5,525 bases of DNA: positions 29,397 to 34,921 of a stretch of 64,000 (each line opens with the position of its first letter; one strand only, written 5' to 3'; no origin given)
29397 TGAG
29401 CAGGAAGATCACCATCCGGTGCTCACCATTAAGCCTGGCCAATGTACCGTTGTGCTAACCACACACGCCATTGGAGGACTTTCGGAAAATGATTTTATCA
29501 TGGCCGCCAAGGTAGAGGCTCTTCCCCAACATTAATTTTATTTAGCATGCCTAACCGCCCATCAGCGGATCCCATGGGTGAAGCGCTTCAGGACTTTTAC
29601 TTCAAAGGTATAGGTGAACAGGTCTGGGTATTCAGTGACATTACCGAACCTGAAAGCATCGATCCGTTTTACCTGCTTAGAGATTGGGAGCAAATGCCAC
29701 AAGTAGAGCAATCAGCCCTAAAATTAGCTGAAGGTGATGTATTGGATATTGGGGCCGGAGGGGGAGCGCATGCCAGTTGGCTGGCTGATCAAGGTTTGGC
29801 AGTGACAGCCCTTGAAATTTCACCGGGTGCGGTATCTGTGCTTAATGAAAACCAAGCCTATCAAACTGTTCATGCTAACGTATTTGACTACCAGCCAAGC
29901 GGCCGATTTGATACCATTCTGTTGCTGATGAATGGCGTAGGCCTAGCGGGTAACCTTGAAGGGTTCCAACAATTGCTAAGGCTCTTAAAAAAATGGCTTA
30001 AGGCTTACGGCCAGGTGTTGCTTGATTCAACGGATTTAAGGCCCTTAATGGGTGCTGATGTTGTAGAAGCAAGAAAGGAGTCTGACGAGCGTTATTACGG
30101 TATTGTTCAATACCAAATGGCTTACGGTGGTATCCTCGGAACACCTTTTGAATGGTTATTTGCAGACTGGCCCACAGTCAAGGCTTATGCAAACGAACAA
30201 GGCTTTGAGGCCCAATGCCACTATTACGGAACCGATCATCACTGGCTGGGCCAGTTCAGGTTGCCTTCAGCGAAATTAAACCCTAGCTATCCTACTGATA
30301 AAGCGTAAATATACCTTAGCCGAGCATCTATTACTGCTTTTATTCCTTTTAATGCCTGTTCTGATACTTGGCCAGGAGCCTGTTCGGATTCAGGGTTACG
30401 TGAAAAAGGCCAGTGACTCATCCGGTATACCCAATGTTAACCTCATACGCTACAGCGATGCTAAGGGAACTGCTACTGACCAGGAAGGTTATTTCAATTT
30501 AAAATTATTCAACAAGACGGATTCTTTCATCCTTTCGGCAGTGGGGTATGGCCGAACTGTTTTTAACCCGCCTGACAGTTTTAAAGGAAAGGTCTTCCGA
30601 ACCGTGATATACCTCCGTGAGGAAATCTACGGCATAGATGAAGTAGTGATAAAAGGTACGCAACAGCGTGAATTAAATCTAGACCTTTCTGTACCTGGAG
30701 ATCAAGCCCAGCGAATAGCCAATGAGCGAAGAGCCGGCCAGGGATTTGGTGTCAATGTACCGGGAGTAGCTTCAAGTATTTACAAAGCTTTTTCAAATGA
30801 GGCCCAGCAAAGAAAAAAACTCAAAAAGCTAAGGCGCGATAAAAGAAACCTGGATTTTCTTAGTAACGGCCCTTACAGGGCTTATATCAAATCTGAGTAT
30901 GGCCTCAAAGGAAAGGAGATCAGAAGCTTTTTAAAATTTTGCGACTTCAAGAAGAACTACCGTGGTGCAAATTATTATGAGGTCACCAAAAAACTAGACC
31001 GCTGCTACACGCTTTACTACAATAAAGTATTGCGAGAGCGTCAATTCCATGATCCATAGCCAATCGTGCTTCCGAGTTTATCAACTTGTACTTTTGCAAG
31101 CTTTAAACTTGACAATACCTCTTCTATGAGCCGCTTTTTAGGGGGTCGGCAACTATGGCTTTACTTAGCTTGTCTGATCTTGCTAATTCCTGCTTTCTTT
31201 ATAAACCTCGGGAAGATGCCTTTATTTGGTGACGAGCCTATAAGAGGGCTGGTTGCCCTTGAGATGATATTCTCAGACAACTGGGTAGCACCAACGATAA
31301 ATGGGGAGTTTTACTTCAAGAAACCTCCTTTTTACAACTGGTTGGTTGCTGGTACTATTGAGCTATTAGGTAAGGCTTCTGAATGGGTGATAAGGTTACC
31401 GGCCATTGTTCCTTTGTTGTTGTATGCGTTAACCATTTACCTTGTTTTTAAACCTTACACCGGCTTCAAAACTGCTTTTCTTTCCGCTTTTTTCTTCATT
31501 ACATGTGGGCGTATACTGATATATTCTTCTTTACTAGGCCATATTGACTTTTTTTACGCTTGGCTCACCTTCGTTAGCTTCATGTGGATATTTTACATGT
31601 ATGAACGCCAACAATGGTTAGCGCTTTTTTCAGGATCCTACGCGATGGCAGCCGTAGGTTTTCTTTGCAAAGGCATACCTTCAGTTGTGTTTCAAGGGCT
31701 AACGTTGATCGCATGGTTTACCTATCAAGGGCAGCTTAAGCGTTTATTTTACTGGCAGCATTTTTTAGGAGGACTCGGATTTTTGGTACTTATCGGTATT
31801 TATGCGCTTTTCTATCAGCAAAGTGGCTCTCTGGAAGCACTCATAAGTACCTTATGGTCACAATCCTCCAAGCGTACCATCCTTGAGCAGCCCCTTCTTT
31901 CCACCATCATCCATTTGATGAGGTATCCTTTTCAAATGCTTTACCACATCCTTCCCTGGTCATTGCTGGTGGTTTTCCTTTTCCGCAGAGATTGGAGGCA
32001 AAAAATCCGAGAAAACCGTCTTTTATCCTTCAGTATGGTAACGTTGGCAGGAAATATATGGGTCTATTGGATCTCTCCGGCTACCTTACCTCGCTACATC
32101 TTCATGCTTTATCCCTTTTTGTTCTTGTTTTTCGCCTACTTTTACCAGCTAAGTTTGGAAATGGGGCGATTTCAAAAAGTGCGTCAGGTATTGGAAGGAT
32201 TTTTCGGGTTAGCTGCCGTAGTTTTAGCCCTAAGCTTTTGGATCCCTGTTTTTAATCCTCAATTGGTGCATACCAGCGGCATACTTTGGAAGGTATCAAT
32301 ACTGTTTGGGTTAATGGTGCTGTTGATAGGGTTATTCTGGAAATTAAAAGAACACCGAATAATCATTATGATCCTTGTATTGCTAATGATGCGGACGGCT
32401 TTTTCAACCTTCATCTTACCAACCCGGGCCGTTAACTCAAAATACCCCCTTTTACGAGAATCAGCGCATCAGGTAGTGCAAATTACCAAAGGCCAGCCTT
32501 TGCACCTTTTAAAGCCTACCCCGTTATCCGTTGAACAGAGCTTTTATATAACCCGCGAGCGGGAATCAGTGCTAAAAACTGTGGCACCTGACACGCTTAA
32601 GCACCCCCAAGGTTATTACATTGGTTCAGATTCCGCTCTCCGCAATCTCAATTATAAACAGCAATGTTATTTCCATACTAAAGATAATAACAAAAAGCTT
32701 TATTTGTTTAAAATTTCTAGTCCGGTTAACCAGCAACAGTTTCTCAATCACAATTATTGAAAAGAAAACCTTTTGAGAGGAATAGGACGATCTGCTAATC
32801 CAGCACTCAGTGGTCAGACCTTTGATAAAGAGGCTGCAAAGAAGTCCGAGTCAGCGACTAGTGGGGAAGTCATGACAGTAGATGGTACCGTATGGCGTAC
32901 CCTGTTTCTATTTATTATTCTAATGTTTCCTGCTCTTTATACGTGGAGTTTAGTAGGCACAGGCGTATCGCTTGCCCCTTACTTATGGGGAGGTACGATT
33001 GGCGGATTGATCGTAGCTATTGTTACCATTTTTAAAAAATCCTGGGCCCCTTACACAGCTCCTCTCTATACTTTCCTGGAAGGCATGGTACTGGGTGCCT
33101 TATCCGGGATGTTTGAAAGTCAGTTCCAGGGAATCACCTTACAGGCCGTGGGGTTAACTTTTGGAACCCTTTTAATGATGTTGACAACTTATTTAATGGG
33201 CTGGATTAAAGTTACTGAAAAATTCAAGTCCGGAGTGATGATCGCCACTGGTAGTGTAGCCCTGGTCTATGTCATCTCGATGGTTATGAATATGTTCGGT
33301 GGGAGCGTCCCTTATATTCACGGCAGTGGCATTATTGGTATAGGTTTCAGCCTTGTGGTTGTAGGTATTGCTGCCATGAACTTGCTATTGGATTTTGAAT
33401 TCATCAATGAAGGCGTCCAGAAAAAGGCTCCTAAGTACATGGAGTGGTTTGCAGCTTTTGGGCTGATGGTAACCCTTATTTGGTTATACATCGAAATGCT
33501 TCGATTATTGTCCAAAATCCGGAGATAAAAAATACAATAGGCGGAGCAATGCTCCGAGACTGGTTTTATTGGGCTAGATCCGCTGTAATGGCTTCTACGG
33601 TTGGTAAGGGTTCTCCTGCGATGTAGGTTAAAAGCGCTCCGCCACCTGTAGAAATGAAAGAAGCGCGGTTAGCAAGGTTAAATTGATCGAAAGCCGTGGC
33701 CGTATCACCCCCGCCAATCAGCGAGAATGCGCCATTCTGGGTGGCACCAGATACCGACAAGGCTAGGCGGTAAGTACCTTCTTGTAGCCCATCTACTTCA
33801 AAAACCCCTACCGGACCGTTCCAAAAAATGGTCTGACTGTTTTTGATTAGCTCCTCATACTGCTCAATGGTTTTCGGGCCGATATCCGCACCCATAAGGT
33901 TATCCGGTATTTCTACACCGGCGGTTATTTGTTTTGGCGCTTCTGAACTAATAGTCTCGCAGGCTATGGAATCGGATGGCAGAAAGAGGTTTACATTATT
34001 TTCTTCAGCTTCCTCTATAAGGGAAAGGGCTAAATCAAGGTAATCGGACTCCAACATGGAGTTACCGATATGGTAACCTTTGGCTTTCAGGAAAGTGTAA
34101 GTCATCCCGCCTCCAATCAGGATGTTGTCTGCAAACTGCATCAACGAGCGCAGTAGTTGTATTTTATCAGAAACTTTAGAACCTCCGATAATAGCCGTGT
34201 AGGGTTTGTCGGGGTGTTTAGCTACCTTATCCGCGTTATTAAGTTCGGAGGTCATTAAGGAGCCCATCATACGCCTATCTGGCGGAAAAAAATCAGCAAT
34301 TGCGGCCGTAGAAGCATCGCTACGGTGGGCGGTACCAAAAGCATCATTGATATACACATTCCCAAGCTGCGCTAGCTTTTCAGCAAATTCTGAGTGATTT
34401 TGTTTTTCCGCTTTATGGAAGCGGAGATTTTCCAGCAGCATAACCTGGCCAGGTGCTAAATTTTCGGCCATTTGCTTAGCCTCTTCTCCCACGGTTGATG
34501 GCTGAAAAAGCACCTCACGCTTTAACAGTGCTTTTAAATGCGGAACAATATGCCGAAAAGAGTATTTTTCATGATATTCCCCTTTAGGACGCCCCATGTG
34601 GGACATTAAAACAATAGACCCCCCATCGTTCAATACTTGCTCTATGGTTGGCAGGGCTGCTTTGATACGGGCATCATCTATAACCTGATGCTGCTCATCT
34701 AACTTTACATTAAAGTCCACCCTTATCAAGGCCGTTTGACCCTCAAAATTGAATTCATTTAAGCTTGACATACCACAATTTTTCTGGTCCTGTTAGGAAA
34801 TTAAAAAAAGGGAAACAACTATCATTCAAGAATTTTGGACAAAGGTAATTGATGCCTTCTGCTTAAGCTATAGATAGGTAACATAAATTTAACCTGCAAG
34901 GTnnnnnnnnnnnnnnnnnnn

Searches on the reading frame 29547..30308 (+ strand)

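Call 59: search_protein_families(library=pfam, proteins=[window:29547-30308:+], max_evalue=0.001)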
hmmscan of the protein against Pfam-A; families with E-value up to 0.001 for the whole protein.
window:29547-30308:+ (253 aa): 6 families
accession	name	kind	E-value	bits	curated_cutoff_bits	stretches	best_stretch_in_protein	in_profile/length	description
PF13649.12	Methyltransf_25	-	1.6e-08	35.5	27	1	65-149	1-95/97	Methyltransferase domain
PF08241.18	Methyltransf_11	-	6.8e-08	33.5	21.2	1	66-157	1-93/95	Methyltransferase domain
PF13489.12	Methyltransf_23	-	1.4e-07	31.8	27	1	58-161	19-118/164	Methyltransferase domain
PF08242.18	Methyltransf_12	-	5.1e-06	27.6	30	1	66-153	1-94/98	Methyltransferase domain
PF05724.17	TPMT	-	0.00013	22.1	26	1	64-106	40-82/218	Thiopurine S-methyltransferase (TPMT)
PF05175.20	MTS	-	0.0008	19.5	23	0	61-125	31-103/170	Methyltransferase small domain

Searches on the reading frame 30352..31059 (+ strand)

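Call 59: search_protein_families(library=pfam, proteins=[window:30352-31059:+], max_evalue=0.001)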
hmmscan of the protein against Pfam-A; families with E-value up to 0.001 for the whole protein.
window:30352-31059:+ (235 aa): 2 families
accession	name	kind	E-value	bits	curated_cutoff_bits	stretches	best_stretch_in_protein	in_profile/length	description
PF13715.12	CarbopepD_reg_2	-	5.7e-09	36.3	32.2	1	13-100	1-88/88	CarboxypepD_reg-like domain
PF13620.12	CarboxypepD_reg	-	0.00019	22.2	32.3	1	13-71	2-64/82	Carboxypeptidase regulatory-like domain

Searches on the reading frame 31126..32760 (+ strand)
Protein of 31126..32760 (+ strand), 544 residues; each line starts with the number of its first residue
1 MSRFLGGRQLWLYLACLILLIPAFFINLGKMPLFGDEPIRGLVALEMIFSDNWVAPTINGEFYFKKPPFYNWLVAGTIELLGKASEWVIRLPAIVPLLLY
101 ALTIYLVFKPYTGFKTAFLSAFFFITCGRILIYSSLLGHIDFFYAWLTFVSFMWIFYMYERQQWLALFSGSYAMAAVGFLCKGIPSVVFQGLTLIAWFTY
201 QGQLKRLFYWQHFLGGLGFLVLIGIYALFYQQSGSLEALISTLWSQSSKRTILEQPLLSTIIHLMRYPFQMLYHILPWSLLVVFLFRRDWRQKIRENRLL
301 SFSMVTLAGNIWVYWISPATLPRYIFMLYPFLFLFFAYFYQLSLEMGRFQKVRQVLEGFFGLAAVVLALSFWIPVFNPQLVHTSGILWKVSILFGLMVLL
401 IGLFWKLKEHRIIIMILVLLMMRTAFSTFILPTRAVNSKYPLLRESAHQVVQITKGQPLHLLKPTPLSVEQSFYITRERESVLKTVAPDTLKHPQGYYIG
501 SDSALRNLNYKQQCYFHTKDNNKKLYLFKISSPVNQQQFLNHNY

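Call 79: search_protein_families(library=pfam, proteins=[window:31126-32760:+], max_evalue=0.0001)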
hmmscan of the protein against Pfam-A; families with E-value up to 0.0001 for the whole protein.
window:31126-32760:+ (544 aa): 1 family
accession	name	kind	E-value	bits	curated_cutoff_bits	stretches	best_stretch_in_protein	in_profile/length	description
PF13231.12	PMT_2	-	2.3e-10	41.3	26.1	1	65-221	1-152/160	Dolichyl-phosphate-mannose-protein mannosyltransferase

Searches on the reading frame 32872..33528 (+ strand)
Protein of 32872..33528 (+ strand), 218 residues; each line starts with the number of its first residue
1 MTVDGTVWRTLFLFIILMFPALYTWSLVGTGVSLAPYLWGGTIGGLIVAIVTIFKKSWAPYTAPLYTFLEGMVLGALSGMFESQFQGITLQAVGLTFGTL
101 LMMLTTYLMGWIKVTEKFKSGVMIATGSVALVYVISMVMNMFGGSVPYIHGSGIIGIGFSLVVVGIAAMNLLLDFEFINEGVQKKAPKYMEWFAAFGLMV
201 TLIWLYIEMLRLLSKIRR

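Call 59: search_protein_families(library=pfam, proteins=[window:32872-33528:+], max_evalue=0.001)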
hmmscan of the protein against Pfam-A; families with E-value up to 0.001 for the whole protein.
window:32872-33528:+ (218 aa): 1 family
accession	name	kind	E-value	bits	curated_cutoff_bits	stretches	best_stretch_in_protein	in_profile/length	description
PF12811.12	BaxI_1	-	4.6e-72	242.8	26.2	1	1-217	21-232/233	Bax inhibitor 1 like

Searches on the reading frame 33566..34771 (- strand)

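Call 79: search_protein_families(library=pfam, proteins=[window:33566-34771:-], max_evalue=0.0001)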
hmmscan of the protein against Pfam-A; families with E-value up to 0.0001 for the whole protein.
window:33566-34771:- (401 aa): 1 family
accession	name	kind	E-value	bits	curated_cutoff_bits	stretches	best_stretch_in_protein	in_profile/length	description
PF00162.24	PGK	-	3.3e-140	467.8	27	1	5-387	2-379/379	Phosphoglycerate kinase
